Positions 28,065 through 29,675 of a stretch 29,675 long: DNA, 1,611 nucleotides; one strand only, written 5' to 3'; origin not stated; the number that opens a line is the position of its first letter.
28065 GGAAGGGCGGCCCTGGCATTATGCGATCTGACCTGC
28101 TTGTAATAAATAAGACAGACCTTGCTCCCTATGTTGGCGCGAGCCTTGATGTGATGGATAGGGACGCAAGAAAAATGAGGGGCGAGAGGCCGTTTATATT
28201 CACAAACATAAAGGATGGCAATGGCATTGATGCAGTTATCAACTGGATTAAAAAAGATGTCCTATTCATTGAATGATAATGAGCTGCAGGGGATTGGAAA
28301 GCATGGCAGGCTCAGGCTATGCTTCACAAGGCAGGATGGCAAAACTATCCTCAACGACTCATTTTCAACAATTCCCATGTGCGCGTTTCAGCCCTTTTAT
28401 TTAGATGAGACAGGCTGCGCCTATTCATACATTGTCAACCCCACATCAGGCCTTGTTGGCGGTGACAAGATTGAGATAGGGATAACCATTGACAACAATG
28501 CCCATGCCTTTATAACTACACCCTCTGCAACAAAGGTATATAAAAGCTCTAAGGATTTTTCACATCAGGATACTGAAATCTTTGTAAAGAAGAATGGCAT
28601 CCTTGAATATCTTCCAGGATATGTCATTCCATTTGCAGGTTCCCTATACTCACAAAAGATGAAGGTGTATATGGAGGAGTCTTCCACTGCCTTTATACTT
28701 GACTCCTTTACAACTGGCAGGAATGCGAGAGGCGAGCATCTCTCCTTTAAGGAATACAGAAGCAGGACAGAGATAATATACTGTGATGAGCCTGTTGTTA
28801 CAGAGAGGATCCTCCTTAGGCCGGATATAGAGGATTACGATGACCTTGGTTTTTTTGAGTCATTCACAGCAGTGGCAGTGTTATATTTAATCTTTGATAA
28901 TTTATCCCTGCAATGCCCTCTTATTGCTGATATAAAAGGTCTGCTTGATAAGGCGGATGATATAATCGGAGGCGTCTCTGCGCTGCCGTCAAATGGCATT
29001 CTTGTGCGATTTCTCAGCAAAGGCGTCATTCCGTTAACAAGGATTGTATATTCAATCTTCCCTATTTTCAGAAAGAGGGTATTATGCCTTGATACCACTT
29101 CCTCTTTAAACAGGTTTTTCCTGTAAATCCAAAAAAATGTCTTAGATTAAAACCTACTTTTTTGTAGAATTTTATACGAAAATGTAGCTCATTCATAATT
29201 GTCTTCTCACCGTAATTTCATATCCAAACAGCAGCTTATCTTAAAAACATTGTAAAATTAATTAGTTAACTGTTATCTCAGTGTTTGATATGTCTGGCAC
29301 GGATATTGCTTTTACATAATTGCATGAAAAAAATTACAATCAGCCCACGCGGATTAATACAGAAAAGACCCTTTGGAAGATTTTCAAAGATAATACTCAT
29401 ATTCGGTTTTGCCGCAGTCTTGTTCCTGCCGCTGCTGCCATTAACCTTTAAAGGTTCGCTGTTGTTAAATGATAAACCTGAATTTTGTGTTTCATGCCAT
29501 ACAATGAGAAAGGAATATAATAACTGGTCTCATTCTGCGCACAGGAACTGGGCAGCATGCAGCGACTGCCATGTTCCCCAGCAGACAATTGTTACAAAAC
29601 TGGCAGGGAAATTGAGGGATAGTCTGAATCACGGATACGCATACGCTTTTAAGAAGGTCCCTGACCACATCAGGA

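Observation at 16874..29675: Candidate nif-derived regulatory system running a urea plus nitrite scavenging regulon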

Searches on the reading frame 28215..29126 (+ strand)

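Call 4: search_protein_families(library=pfam, proteins=[window:28215-29126:+])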
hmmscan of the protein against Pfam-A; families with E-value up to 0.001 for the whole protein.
window:28215-29126:+ (303 aa): 1 family
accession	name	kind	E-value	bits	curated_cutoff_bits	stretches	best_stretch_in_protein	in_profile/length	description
PF01774.22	UreD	-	6.3e-47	160.7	27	1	72-269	1-197/201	UreD urease accessory protein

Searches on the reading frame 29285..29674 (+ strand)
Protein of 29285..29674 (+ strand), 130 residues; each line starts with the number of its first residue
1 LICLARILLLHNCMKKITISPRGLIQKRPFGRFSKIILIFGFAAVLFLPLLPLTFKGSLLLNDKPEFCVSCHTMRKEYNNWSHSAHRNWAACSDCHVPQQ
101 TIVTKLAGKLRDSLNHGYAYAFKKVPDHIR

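Call 4: search_protein_families(library=pfam, proteins=[window:29285-29674:+])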
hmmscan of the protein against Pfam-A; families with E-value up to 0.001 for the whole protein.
window:29285-29674:+ (130 aa): 3 families
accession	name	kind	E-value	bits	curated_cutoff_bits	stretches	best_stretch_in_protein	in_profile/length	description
PF03264.19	Cytochrom_NNT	-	1.5e-13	51.3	24.1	1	42-124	13-98/174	NapC/NirT cytochrome c family, N-terminal region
PF22678.1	Cytochrom_c_NrfB-like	-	1.1e-05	26.2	27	1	62-97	30-66/89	Cytochrome c-type protein NrfB-like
PF09699.15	Paired_CXXCH_1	-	0.00022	21.3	20.6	0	58-73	22-37/41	Doubled CXXCH motif (Paired_CXXCH_1)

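Call 5: search_protein_families(library=ncbifam, proteins=[window:29285-29674:+], max_evalue=0.00001)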
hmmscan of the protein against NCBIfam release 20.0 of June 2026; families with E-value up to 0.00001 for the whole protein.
window:29285-29674:+ (130 aa): 5 families
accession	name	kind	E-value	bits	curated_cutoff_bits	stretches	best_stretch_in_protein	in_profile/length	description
TIGR03153.1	cytochr_NrfH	equivalog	3.5e-23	82.2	134.2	1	42-130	5-92/138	cytochrome c nitrite reductase small subunit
TIGR02162.1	torC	equivalog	2.7e-09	36.8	478.2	1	59-113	38-97/387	pentaheme c-type cytochrome TorC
TIGR02161.1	napC_nirT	subfamily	1.2e-08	35.1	310.6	1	37-113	20-98/185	periplasmic nitrate (or nitrite) reductase c-type cytochrome, NapC/NirT family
NF011606.0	PRK15032.1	equivalog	1.7e-08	34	455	1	27-113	9-97/390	pentaheme c-type cytochrome TorC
NF007906.0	PRK10617.1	equivalog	6.1e-08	32.7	349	1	37-115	29-109/200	cytochrome c-type protein NapC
